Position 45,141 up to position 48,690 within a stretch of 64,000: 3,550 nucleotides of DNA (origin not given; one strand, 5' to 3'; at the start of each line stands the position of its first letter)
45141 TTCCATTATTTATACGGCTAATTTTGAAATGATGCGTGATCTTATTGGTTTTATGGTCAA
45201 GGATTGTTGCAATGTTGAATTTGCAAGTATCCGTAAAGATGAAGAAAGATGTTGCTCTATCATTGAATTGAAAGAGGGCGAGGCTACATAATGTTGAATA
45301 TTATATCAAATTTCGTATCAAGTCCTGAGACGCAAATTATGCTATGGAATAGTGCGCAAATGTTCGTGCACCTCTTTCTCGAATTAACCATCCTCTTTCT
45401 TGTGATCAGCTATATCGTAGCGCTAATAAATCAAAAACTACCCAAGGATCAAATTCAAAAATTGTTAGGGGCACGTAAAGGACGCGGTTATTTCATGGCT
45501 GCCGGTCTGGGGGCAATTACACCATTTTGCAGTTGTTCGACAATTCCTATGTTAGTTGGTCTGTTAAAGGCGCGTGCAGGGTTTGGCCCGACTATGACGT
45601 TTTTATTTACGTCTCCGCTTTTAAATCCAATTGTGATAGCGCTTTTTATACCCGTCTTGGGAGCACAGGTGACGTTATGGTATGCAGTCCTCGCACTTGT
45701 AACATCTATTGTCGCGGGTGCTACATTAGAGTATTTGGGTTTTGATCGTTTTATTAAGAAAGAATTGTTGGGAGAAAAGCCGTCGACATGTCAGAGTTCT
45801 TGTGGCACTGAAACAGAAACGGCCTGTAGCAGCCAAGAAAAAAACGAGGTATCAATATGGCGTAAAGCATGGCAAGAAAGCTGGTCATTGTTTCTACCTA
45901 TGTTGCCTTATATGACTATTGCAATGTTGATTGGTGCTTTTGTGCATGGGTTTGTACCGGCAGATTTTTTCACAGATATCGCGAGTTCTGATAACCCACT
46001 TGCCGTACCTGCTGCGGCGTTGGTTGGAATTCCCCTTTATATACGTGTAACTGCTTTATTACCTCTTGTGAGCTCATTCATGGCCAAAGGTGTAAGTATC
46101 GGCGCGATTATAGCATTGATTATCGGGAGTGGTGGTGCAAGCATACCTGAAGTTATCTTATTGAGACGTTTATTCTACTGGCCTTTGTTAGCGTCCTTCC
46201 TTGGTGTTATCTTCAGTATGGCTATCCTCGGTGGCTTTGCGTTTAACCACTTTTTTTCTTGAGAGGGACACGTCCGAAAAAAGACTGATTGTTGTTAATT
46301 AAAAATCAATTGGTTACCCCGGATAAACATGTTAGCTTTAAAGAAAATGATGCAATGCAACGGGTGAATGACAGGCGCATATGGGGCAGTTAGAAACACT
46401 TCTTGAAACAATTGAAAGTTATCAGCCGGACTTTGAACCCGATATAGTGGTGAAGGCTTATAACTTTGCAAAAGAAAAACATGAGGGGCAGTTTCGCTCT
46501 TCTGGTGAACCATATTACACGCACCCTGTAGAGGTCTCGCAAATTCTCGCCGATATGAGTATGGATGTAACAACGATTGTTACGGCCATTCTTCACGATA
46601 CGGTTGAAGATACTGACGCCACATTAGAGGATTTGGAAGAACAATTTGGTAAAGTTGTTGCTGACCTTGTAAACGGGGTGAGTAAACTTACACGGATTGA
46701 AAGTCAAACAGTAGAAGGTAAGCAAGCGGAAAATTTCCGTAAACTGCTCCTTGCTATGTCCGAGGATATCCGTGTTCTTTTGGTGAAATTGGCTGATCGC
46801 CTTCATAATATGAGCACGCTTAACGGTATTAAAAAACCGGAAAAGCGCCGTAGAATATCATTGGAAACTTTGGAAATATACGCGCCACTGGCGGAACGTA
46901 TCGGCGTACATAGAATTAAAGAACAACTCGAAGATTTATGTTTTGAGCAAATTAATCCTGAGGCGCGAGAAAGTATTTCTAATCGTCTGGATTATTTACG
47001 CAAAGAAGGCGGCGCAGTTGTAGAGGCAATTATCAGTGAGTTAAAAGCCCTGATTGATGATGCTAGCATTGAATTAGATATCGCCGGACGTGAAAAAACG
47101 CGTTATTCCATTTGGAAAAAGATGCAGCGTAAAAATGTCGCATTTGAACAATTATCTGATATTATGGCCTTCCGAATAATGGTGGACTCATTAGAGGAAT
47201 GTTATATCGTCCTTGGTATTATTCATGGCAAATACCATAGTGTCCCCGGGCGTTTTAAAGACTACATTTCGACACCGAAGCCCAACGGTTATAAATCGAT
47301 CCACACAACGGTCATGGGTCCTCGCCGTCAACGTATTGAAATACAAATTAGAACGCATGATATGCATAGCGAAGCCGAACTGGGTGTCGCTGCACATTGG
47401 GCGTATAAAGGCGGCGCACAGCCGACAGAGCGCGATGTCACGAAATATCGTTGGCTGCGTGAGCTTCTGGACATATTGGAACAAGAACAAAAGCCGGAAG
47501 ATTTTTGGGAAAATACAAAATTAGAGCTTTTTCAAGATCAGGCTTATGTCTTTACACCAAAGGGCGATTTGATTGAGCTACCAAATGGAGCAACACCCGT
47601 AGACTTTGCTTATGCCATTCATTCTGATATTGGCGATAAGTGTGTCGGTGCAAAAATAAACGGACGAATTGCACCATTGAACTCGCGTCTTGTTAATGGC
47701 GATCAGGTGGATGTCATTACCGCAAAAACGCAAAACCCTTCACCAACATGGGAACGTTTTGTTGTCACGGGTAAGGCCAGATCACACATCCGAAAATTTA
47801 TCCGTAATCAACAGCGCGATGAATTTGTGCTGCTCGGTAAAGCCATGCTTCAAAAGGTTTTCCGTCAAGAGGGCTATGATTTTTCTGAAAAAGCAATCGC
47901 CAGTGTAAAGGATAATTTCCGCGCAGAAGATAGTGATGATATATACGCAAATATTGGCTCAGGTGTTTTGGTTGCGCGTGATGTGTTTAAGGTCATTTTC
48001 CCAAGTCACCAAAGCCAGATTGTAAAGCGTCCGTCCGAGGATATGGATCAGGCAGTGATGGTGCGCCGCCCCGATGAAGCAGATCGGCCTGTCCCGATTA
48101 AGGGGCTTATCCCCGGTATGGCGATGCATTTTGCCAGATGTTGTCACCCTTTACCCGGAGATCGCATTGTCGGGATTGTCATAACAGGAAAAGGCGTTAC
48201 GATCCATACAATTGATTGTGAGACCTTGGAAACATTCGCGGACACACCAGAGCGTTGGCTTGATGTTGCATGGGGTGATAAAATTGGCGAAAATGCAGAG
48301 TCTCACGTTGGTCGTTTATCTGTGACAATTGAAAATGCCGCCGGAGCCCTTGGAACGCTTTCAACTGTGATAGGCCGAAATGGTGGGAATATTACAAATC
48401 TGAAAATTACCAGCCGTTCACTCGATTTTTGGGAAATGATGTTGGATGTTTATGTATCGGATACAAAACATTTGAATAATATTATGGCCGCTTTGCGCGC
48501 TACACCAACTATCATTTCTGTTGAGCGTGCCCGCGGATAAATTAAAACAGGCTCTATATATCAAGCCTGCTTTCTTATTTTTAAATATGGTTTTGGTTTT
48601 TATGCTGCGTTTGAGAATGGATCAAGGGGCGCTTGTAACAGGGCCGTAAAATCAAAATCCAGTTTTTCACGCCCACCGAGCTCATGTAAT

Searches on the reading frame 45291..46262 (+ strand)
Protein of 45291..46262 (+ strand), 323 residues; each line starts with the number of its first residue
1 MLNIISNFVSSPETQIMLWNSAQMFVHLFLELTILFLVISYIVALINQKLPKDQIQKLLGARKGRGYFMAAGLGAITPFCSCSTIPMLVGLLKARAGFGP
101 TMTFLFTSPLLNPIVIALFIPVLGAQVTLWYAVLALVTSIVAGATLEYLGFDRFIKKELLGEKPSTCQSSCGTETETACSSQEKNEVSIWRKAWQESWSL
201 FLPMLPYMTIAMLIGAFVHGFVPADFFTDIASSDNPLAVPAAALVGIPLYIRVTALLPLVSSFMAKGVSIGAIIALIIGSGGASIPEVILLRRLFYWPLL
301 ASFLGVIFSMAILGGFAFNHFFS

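Call 16: search_protein_families(library=pfam, proteins=[window:45291-46262:+], max_evalue=0.001)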
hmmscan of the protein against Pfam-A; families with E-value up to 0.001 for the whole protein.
window:45291-46262:+ (323 aa): 1 family
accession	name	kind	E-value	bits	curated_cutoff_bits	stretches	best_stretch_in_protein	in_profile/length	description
PF03773.19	ArsP_1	-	2.2e-50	171.9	32.3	1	24-319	12-293/294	Predicted permease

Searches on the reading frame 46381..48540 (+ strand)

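Call 16: search_protein_families(library=pfam, proteins=[window:46381-48540:+], max_evalue=0.001)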
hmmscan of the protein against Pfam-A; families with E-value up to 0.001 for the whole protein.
window:46381-48540:+ (719 aa): 7 families
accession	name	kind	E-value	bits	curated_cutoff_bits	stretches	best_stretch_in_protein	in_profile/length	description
PF13328.12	HD_4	-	7.8e-50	169.1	27.2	1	26-176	1-155/156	HD domain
PF04607.23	RelA_SpoT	-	2.1e-42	144.4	27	1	236-345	1-111/113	Region found in RelA / SpoT proteins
PF19296.4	RelA_AH_RIS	-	2.6e-35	122.6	23.8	1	458-626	1-185/185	RelA/SpoT, AH and RIS domains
PF02824.27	TGS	-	4.6e-22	78.2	22.2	1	389-447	2-60/60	TGS domain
PF13291.12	ACT_4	-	1.5e-15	58.1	27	1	640-716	3-80/80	ACT domain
PF01966.28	HD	-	4.4e-11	43.5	22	1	45-144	1-116/116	HD domain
PF01842.31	ACT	-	5.4e-08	32.9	27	1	646-708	3-64/66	ACT domain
